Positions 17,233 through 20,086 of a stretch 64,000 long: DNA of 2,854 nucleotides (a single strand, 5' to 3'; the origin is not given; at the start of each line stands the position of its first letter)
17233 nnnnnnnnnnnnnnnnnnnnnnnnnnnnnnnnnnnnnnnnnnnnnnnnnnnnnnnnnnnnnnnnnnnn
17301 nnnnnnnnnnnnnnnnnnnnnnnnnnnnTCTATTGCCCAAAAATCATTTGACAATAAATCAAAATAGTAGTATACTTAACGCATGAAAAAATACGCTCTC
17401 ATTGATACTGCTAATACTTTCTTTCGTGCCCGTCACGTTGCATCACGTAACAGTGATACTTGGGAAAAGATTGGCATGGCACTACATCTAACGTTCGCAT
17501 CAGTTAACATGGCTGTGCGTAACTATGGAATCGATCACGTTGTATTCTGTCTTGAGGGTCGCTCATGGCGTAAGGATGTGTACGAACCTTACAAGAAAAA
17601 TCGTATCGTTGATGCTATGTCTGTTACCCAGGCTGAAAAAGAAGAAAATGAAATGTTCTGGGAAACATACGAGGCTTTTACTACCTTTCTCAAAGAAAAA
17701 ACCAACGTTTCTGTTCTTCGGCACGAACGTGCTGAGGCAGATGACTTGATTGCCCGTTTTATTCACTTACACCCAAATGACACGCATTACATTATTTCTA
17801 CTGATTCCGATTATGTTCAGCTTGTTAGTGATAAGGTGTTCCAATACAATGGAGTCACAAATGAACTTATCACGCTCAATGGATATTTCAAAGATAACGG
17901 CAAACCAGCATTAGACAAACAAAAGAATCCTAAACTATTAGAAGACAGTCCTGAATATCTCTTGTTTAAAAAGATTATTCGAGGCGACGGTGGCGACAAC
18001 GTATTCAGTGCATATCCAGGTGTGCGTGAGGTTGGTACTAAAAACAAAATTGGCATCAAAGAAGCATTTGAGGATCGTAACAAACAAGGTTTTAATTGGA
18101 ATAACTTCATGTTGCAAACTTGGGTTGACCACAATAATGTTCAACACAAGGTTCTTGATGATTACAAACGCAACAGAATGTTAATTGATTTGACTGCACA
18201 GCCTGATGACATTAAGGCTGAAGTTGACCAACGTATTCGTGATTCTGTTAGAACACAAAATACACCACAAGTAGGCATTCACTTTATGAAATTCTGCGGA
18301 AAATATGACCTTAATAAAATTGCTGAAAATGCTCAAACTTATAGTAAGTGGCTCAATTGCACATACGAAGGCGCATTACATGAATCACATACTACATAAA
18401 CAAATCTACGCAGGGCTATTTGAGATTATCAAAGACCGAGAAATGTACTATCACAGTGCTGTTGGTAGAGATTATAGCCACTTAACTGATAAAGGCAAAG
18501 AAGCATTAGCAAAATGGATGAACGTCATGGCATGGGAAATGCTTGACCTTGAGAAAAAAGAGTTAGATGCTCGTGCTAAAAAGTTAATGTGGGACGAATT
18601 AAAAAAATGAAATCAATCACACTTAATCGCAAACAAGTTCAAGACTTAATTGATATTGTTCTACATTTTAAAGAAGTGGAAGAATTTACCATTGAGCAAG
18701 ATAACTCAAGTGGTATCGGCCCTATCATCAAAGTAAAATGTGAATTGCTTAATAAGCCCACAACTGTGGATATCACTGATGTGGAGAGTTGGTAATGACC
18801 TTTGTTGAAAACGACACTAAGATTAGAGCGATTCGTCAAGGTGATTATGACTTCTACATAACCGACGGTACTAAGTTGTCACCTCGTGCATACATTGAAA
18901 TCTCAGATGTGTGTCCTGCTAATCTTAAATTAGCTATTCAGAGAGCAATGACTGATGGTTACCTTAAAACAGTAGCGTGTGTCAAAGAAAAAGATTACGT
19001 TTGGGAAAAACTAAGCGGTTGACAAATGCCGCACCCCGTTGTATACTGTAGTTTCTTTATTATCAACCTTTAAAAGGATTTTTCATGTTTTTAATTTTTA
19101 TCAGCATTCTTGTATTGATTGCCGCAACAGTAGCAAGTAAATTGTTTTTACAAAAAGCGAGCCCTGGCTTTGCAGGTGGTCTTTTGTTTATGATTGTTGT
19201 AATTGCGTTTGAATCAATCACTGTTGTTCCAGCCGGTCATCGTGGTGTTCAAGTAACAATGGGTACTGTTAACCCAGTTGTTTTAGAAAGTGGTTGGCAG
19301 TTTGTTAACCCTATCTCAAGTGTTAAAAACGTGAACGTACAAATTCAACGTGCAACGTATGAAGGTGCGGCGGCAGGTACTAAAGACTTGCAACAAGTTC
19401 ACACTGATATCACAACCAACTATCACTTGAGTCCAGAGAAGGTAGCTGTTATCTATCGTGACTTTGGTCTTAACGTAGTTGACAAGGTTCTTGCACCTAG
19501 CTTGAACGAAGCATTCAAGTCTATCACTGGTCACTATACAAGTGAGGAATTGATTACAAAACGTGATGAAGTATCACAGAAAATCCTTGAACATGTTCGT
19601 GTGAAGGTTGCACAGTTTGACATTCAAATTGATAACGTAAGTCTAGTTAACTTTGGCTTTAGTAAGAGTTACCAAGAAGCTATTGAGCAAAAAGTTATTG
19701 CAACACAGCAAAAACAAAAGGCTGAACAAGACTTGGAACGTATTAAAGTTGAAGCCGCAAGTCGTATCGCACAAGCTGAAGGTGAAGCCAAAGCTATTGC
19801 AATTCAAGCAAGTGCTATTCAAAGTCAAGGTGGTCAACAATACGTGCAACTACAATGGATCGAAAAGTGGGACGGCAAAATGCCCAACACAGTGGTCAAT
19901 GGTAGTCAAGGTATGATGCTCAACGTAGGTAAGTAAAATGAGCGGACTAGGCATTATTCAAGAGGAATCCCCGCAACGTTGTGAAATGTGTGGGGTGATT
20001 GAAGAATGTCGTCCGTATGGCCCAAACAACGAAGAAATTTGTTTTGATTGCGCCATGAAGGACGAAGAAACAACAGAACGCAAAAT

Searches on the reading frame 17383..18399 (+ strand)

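Call 15: search_protein_families(library=pfam, proteins=[window:17383-18399:+], max_evalue=0.001)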
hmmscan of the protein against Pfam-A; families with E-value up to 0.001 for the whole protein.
window:17383-18399:+ (338 aa): 1 family
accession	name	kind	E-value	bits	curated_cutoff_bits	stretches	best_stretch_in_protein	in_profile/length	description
PF02739.22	5_3_exonuc_N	-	8.3e-21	74.8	34.3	1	4-160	2-150/164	5'-3' exonuclease, N-terminal resolvase-like domain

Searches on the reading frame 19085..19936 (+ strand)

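Call 18: search_protein_families(library=phrogs, proteins=[window:19085-19936:+], max_evalue=0.001)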
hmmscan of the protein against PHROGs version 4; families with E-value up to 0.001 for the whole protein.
window:19085-19936:+ (283 aa): 1 family
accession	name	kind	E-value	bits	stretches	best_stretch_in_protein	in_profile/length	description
phrog_200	-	other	3.6e-52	178.7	1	9-282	54-360/379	lipoprotein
